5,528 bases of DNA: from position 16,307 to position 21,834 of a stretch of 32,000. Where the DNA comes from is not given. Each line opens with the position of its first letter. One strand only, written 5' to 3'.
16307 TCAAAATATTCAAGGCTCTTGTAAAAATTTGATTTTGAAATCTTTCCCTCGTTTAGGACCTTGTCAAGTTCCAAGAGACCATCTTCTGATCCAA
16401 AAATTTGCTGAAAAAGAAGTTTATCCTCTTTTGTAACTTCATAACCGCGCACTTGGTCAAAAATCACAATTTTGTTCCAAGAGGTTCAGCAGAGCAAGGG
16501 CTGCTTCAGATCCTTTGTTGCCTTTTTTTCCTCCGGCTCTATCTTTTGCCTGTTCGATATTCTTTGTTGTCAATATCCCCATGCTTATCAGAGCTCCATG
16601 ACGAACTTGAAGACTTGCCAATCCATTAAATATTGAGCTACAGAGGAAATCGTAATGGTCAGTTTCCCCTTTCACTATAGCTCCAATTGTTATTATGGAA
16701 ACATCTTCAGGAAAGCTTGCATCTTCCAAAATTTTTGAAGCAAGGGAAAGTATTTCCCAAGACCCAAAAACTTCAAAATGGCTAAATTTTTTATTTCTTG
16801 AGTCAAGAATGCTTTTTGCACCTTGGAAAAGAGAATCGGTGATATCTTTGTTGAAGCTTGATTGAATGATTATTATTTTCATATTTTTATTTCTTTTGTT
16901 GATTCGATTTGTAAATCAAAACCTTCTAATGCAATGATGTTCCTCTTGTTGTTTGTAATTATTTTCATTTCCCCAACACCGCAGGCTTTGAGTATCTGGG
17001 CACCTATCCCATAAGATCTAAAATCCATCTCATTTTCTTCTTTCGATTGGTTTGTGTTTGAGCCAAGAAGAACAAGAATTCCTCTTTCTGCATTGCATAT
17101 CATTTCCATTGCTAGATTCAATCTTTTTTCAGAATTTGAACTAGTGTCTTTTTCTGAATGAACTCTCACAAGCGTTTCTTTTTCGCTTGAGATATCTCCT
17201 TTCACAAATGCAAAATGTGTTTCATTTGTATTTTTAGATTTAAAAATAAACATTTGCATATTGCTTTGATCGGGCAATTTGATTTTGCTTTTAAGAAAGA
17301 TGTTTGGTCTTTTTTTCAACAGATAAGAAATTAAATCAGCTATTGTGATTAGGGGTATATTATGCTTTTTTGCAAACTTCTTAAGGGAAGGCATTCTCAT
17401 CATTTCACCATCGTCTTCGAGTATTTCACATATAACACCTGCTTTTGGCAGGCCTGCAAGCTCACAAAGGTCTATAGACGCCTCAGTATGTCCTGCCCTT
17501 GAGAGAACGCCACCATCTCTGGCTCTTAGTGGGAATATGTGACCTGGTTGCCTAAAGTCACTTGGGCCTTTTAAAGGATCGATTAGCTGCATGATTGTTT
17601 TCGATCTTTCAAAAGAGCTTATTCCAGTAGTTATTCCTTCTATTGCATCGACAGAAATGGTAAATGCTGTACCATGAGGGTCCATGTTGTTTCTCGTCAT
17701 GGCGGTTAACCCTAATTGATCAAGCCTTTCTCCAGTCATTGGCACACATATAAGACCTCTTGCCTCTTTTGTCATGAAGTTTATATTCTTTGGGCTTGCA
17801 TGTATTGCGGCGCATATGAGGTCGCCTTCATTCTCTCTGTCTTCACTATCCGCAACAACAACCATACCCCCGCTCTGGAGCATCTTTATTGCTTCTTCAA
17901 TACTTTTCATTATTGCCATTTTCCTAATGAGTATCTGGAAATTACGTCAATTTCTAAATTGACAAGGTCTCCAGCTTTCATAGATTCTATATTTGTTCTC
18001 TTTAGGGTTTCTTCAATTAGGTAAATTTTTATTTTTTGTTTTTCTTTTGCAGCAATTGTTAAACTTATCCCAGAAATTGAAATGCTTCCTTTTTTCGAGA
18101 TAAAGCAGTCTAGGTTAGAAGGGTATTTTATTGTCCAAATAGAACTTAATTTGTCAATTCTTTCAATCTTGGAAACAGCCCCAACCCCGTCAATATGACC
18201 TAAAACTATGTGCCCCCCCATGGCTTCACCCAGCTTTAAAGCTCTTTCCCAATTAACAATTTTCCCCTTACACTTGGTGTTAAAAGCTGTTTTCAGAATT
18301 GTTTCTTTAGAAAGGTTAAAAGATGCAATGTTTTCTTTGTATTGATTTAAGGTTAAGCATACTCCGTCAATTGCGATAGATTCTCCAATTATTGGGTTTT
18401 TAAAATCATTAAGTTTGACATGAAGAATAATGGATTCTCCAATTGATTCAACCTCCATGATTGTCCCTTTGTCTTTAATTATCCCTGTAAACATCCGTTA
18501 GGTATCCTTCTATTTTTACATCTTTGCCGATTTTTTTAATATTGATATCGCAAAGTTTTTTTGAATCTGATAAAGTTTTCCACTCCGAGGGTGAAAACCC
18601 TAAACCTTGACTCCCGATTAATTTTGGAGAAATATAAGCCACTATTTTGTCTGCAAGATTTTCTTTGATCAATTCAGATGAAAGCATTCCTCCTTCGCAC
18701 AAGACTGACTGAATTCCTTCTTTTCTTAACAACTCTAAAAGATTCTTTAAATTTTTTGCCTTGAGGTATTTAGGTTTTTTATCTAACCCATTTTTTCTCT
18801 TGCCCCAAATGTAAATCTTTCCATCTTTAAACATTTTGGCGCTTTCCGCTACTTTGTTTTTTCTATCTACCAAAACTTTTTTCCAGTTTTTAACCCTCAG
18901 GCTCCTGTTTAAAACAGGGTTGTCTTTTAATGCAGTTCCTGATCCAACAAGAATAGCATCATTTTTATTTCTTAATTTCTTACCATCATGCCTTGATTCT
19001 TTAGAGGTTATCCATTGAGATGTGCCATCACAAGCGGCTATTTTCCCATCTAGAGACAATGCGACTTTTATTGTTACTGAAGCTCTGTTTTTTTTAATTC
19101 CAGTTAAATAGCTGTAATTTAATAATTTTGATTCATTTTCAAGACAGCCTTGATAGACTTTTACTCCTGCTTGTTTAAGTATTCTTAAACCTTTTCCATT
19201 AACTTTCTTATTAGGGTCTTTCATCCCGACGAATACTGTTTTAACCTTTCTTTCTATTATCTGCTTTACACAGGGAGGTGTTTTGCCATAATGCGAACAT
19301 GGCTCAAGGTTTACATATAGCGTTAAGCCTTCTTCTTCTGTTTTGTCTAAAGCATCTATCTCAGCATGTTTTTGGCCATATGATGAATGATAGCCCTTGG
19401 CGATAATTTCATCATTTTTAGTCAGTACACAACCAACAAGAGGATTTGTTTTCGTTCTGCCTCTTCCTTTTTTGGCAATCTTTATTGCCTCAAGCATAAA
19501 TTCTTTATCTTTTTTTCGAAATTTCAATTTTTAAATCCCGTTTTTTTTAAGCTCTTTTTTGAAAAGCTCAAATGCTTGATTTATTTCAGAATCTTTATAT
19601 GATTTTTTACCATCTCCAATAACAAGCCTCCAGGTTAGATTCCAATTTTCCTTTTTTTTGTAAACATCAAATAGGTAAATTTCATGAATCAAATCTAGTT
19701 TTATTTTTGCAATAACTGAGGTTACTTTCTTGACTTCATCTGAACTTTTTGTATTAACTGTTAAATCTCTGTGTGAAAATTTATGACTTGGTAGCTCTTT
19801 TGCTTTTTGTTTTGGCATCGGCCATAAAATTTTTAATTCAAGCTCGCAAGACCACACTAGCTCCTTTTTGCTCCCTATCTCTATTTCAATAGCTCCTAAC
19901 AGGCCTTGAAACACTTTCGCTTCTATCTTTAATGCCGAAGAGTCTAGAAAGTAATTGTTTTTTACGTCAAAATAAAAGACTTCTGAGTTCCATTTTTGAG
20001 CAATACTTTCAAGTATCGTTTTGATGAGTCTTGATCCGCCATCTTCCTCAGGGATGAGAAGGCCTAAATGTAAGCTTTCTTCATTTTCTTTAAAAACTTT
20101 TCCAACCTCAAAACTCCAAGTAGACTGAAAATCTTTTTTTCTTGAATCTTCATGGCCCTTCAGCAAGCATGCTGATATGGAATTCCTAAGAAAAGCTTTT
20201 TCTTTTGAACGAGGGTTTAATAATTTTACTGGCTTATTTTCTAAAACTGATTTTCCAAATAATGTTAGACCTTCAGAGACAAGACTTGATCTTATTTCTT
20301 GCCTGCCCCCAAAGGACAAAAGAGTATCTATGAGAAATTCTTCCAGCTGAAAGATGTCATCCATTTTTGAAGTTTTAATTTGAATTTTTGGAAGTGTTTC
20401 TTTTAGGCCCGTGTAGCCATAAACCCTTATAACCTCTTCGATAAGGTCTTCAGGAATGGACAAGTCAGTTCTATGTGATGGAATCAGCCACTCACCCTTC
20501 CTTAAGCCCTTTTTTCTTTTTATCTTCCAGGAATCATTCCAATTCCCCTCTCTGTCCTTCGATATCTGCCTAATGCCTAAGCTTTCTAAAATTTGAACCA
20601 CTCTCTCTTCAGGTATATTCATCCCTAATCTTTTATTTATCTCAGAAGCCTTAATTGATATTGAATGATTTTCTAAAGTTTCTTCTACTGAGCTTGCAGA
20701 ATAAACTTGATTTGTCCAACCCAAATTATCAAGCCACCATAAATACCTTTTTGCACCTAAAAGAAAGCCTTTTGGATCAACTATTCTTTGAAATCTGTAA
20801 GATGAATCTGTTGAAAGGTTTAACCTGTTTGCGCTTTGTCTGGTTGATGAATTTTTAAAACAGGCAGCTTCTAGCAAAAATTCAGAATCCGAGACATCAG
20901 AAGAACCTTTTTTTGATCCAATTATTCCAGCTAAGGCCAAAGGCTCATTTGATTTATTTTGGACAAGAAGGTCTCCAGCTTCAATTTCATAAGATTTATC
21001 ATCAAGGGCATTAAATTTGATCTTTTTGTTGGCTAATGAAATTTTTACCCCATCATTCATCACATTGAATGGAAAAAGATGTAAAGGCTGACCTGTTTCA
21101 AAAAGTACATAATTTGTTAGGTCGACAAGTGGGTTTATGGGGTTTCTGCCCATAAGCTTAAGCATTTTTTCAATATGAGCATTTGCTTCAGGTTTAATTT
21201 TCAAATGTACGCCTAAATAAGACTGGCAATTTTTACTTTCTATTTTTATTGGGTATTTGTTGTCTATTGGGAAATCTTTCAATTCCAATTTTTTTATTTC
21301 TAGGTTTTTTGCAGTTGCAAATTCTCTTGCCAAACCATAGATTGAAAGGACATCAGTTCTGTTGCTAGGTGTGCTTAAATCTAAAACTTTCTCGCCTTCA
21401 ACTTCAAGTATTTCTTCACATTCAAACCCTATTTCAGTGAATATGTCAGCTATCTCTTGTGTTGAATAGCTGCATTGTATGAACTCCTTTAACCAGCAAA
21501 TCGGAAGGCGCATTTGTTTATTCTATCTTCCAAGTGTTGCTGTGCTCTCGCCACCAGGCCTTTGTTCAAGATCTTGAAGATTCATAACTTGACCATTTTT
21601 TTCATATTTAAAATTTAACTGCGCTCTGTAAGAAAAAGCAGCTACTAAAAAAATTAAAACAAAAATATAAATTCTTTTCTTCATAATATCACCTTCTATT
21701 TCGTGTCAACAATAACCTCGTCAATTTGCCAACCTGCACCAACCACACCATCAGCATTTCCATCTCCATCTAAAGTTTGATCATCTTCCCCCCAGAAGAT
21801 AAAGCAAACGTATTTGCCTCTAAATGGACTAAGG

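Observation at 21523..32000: Giant Ig-repeat lipoproteins, a coupled lipoprotein nuclease and a small ORF occupy the position upstream of pheT where pheS normally sits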

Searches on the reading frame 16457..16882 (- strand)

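Call 7: search_protein_families(library=pfam, proteins=[window:16457-16882:-], max_evalue=0.001)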
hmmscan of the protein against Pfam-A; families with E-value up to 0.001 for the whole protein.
window:16457-16882:- (141 aa): 1 family
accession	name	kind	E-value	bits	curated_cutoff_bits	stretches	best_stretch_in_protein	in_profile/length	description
PF00885.24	DMRL_synthase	-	7.6e-35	120.3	26.7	1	1-136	2-136/139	6,7-dimethyl-8-ribityllumazine synthase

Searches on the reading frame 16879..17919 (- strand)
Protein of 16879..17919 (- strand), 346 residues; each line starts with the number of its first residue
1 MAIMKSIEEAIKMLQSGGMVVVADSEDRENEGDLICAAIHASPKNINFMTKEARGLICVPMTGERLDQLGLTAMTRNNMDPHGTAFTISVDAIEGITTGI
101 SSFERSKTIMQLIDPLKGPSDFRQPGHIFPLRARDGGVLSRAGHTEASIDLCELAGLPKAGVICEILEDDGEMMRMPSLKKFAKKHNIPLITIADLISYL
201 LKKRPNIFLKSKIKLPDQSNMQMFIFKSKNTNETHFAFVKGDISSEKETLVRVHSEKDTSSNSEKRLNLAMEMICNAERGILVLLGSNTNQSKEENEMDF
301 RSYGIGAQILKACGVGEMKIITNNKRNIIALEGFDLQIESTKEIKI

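Call 7: search_protein_families(library=pfam, proteins=[window:16879-17919:-], max_evalue=0.001)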
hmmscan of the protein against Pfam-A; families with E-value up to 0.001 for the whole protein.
window:16879-17919:- (346 aa): 2 families
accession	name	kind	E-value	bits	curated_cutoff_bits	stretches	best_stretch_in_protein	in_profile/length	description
PF00926.24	DHBP_synthase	-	1.1e-85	286.5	26.4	1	8-199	1-191/191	3,4-dihydroxy-2-butanone 4-phosphate synthase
PF00925.25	GTP_cyclohydro2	-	5.3e-26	91.6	23.3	2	291-340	113-162/165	GTP cyclohydrolase II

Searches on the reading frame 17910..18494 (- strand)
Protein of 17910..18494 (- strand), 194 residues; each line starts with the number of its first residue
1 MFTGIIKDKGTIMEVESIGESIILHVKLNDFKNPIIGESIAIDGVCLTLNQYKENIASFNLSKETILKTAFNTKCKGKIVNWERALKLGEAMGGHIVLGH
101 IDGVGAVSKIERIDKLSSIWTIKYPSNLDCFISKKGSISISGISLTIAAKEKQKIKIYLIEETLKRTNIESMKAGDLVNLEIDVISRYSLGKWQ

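Call 7: search_protein_families(library=pfam, proteins=[window:17910-18494:-], max_evalue=0.001)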
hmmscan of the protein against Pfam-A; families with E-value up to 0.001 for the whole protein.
window:17910-18494:- (194 aa): 1 family
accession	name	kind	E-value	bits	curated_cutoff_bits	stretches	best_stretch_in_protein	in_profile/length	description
PF00677.23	Lum_binding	-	7.1e-40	135.3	27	2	99-183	2-86/86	Lumazine binding domain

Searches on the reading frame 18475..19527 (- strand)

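Call 7: search_protein_families(library=pfam, proteins=[window:18475-19527:-], max_evalue=0.001)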
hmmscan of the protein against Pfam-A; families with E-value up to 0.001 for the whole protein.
window:18475-19527:- (350 aa): 4 families
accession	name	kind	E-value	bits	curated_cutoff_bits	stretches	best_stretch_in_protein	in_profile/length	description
PF01872.23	RibD_C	-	4.2e-34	118.5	24.1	1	150-338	2-196/197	RibD C-terminal domain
PF00383.29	dCMP_cyt_deam_1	-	4.3e-17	62.3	25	1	5-102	2-102/102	Cytidine and deoxycytidylate deaminase zinc-binding region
PF18785.7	Inv-AAD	-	2.1e-09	37.8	26.5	1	57-126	43-116/129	Invertebrate-AID/APOBEC-deaminase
PF14437.12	MafB19-deam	-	4.1e-09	36.9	27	1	8-111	4-110/142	MafB19-like deaminase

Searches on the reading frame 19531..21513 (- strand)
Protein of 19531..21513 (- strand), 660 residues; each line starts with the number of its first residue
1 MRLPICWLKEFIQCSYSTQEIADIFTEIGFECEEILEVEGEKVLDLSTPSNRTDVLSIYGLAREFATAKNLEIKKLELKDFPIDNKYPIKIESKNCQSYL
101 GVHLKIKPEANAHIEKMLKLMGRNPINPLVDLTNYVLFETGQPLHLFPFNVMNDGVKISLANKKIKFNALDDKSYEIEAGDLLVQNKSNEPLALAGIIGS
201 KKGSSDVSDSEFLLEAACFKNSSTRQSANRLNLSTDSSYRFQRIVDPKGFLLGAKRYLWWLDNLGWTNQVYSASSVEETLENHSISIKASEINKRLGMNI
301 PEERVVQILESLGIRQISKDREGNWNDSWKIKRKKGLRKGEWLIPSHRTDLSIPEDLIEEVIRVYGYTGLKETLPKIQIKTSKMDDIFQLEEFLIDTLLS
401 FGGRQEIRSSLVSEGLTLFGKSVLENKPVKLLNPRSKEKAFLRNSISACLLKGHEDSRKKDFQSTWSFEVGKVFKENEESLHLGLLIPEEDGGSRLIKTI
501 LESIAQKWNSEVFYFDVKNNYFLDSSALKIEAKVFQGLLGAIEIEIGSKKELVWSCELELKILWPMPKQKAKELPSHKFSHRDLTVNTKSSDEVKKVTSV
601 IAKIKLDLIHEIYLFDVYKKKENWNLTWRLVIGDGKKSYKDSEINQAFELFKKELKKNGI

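Call 6: search_protein_families(library=pfam, proteins=[window:19531-21513:-], max_evalue=0.01)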
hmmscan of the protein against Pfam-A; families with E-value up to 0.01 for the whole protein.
window:19531-21513:- (660 aa): 5 families
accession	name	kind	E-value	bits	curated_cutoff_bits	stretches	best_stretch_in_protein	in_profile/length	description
PF03483.22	B3_4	-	1.1e-35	123.3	29.3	1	107-258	14-166/174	B3/4 domain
PF03484.21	B5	-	3.6e-23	82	28.6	2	285-367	1-67/67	tRNA synthetase B5 domain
PF17759.6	tRNA_synthFbeta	-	8.8e-11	42.1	22.4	1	371-518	2-167/214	Phenylalanyl tRNA synthetase beta chain CLM domain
PF03147.19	FDX-ACB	-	5.8e-09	36.7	31.1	1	580-657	6-87/94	Ferredoxin-fold anticodon binding domain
PF18262.7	PhetRS_B1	-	4.7e-05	24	26.8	1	8-65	11-77/83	Phe-tRNA synthetase beta subunit B1 domain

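Call 12: find_related_loci(query=window:19531-21513:-, collection=genome_contigs, flank=10000)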
Query window:19531-21513:- (660 aa) in genome_contigs; peptide patterns used: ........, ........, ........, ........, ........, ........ (x = any residue, [..] = any of these).
56 stretches matched a pattern; 3 encode a relative of the query (tblastn E <= 1e-3); 3 distinct loci.
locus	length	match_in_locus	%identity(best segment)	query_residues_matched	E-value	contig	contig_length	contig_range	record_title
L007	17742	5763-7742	86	1-660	0e+0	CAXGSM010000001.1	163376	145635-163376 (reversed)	MAG TPA_asm: uncultured bacterium isolate ERR594303_binner12_Refined_14 genome assembly, contig: ERZ8578522.14, whole ge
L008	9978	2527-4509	67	1-660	0e+0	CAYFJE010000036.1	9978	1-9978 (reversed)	MAG TPA_asm: uncultured bacterium isolate ERP001736_co2_67 genome assembly, contig: NODE_3232_length_9978_cov_5.362491,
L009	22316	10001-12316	26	1-649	1e-21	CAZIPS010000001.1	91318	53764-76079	MAG TPA_asm: uncultured Candidatus Saccharibacteria bacterium isolate SRP133034_co1_49 genome assembly, contig: NODE_104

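Call 40: list_cluster_members(proteins=[window:19534-21513:-, window:27864-28646:-, window:4084-5310:+, window:21526-21684:-])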
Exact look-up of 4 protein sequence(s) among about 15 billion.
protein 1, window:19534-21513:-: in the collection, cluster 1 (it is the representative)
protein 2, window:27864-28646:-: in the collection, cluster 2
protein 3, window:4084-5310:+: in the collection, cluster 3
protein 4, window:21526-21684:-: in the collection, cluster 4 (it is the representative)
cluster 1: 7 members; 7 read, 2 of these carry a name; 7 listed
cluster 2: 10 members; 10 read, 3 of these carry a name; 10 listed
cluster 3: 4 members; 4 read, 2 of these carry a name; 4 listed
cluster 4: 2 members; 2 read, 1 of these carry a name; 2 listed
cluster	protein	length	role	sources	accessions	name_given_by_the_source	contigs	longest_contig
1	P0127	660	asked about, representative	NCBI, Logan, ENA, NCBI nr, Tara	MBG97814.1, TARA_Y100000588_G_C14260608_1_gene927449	hypothetical protein CL659_01670 [bacterium] | hypothetical protein [bacterium] | strand:+ start:1124 stop:3106 length:1983 start_codon:yes stop_codon:yes ...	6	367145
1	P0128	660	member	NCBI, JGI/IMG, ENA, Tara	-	strand:- start:1944 stop:3926 length:1983 start_codon:yes stop_codon:yes ...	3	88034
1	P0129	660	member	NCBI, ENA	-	-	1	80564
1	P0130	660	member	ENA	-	-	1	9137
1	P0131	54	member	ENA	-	-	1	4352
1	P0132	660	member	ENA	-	-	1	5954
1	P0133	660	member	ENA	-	-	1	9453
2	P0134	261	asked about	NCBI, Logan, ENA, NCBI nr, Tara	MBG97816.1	DNA/RNA endonuclease [bacterium] | strand:+ start:1775 stop:2560 length:786 start_codon:yes stop_codon:yes gene_type:complete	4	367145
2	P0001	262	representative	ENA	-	-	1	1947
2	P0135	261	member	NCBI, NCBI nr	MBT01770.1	DNA/RNA endonuclease [bacterium]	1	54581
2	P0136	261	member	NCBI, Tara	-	strand:- start:767 stop:1552 length:786 start_codon:yes stop_codon:yes gene_type:complete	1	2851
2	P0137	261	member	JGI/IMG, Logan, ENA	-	-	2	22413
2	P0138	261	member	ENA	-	-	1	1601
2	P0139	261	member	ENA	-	-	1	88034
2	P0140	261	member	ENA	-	-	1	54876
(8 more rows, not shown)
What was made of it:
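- The record names place it in the 0.22-1.6 um size fraction (call 40).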

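Call 89: search_protein_families(library=ncbifam, proteins=[window:19531-21513:-], max_evalue=0.0001)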
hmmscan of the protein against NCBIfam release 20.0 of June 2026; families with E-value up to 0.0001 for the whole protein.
window:19531-21513:- (660 aa): 3 families
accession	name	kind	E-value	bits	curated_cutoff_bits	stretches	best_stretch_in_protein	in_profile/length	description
TIGR00472.1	pheT_bact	equivalog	2.5e-105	353.4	402.65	1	34-657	152-791/798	phenylalanine--tRNA ligase subunit beta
NF001882.0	PRK00629.5-4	equivalog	8.2e-46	156.7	527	1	41-634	160-712/725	phenylalanine--tRNA ligase subunit beta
TIGR00471.1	pheT_arch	equivalog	2.3e-19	69.3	282.65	1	277-546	272-530/551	phenylalanine--tRNA ligase subunit beta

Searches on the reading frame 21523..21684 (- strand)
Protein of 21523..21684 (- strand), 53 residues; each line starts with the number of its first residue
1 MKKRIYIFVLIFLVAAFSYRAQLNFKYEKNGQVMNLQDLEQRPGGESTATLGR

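Call 6: search_protein_families(library=pfam, proteins=[window:21523-21684:-], max_evalue=0.01)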
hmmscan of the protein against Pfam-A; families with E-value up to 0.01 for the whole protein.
window:21523-21684:- (53 aa): 0 families

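Call 17: search_protein_families(library=ncbifam, proteins=[window:21523-21684:-], max_evalue=0.01)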
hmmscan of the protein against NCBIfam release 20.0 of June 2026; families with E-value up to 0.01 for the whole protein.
window:21523-21684:- (53 aa): 0 families
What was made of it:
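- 21523..21684 (-): Small ORF of 53 aa. The N-terminus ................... is a signal or membrane anchor. It has no Cys, so it is not a lipoprotein. No family hit (calls 6, 17).
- On RTX / T1SS giant adhesins: No RTX or haemolysin-type hits in either giant (calls 6, 17).
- No S-layer family hit, and no SLH or similar domain (calls 6, 17).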

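Call 81: search_protein_families(library=padloc, proteins=[window:21523-21684:-], max_evalue=0.001)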
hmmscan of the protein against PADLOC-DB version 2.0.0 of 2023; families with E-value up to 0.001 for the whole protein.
window:21523-21684:- (53 aa): 0 families
